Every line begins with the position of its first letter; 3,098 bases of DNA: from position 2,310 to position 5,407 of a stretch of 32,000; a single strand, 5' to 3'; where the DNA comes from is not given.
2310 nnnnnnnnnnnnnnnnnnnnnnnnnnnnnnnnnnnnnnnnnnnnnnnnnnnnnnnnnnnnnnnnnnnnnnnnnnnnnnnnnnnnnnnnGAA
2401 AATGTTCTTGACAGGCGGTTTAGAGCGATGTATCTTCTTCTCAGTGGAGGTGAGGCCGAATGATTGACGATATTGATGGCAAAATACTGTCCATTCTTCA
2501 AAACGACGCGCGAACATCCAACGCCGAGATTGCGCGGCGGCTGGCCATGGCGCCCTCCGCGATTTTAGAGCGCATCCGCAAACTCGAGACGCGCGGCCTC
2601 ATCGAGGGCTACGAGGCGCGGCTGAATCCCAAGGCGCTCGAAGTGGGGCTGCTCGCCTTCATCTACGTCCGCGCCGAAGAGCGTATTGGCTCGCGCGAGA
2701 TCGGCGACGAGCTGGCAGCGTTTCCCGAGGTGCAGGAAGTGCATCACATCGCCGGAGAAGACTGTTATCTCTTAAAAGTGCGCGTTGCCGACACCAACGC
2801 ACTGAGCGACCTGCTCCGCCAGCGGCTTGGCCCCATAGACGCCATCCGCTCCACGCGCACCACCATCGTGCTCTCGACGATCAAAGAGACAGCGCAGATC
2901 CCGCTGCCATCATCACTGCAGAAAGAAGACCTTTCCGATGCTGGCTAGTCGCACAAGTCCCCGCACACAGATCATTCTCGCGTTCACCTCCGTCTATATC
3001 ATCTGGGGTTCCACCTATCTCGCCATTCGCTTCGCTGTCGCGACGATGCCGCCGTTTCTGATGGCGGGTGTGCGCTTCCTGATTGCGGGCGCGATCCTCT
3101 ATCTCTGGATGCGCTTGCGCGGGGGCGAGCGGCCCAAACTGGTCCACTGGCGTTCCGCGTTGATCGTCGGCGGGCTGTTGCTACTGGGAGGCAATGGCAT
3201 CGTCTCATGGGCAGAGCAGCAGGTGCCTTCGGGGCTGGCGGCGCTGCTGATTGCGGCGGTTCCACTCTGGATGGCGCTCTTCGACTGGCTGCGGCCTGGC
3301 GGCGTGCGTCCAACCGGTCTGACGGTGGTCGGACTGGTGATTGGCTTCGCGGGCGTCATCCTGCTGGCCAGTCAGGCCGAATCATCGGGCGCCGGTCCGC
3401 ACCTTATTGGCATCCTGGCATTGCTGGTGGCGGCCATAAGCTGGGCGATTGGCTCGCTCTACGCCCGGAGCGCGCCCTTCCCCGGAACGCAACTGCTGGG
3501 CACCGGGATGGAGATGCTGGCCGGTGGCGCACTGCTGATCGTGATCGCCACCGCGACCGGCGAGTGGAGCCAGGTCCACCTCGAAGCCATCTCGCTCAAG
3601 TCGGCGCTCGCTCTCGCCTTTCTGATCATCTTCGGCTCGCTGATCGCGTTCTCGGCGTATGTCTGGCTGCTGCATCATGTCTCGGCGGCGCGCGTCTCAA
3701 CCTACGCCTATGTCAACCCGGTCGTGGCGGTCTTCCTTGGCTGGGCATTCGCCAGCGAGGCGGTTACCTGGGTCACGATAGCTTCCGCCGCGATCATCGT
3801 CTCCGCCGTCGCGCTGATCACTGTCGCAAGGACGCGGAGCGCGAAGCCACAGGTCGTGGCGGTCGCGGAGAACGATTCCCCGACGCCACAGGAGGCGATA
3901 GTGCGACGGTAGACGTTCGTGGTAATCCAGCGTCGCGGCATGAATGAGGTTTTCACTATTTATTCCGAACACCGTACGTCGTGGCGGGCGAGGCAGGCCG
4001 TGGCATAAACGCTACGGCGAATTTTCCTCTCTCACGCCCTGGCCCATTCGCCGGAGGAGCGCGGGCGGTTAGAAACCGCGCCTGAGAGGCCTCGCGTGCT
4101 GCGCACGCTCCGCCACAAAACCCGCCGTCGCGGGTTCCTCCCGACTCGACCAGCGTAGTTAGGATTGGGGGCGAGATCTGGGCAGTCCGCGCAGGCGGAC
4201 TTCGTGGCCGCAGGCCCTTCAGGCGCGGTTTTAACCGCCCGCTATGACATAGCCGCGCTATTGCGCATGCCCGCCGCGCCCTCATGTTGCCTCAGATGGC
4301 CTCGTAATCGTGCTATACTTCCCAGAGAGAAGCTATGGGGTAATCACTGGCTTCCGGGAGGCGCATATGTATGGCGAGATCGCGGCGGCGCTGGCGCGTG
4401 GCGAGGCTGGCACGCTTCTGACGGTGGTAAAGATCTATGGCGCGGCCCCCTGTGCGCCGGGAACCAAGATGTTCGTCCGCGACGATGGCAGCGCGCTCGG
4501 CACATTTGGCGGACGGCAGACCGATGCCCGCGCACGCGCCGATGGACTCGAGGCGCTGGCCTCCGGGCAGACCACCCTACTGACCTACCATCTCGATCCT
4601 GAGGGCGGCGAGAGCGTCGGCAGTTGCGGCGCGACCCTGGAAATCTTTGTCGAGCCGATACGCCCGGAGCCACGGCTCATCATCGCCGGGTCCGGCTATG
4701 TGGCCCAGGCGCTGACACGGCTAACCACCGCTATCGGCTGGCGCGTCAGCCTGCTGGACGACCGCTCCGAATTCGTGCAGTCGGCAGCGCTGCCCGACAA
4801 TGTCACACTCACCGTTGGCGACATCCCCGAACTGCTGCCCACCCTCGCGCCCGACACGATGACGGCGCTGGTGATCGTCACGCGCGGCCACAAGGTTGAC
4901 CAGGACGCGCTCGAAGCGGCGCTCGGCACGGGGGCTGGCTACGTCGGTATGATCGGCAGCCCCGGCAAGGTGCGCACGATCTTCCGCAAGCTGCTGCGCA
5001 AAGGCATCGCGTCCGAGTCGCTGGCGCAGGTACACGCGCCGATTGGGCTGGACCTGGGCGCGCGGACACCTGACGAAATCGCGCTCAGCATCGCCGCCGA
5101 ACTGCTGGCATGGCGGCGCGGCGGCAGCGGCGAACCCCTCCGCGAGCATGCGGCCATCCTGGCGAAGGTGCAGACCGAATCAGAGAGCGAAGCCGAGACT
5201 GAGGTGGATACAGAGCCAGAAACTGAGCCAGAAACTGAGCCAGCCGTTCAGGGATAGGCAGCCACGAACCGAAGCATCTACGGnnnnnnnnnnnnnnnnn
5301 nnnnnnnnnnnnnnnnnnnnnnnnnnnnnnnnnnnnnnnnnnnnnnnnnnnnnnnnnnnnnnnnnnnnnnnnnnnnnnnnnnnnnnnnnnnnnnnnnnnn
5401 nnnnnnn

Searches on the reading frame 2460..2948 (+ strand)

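Call 23: search_protein_families(library=pfam, proteins=[window:2460-2948:+], max_evalue=0.001)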
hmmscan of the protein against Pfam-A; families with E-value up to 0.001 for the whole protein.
window:2460-2948:+ (162 aa): 7 families
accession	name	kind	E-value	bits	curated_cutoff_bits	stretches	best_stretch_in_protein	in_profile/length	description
PF01037.27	AsnC_trans_reg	-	4.5e-21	75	25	1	77-140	10-73/73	Lrp/AsnC ligand binding domain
PF13404.12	HTH_AsnC-type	-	4.2e-16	58.9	27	1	2-43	1-42/42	AsnC-type helix-turn-helix domain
PF13412.12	HTH_24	-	1.6e-15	56.8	21.9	1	2-49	1-48/48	Winged helix-turn-helix DNA-binding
PF01047.28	MarR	-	1.9e-05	24.9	24.6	1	8-49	7-48/59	MarR family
PF22482.2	AsnC_trans_reg_3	-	0.00011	22.7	24.4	1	80-144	26-89/95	PF0864 C-terminal dimeric alpha+beta barrel domain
PF09339.16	HTH_IclR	-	0.00049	20.3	22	0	9-49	8-49/52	IclR helix-turn-helix domain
PF01022.26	HTH_5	-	0.00079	19.7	22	0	8-49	6-46/47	Bacterial regulatory protein, arsR family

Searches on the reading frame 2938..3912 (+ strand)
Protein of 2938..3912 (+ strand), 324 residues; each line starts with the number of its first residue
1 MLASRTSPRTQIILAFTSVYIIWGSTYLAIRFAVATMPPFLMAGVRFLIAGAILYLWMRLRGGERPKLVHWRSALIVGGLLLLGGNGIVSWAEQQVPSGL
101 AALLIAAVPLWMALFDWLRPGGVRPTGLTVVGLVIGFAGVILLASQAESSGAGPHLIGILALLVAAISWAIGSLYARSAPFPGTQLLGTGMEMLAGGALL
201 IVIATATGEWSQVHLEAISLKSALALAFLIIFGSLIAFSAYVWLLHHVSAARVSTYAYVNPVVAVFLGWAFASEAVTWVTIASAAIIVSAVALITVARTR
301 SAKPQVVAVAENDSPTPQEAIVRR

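Call 23: search_protein_families(library=pfam, proteins=[window:2938-3912:+], max_evalue=0.001)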
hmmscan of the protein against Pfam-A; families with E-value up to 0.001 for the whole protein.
window:2938-3912:+ (324 aa): 1 family
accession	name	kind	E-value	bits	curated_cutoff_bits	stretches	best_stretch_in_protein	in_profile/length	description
PF00892.27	EamA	-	2e-35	122.5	28.2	2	13-143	4-133/135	EamA-like transporter family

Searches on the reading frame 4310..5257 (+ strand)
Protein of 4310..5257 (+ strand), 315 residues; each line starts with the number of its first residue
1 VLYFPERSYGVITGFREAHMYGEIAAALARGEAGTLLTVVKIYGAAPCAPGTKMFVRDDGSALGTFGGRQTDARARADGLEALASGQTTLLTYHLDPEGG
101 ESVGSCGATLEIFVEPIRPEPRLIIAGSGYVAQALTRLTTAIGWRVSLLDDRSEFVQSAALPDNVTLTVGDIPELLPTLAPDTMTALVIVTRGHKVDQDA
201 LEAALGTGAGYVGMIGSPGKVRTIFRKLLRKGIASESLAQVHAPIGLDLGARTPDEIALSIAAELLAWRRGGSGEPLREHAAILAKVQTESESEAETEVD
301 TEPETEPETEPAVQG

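Call 23: search_protein_families(library=pfam, proteins=[window:4310-5257:+], max_evalue=0.001)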
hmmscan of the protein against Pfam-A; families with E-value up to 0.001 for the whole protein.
window:4310-5257:+ (315 aa): 2 families
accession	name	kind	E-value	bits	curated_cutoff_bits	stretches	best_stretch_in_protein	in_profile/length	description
PF13478.12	XdhC_C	-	9.5e-39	133.2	29.7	1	123-265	1-125/125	XdhC Rossmann domain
PF02625.21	XdhC_CoxI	-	4.5e-16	59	24.3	1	28-93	2-67/68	XdhC and CoxI family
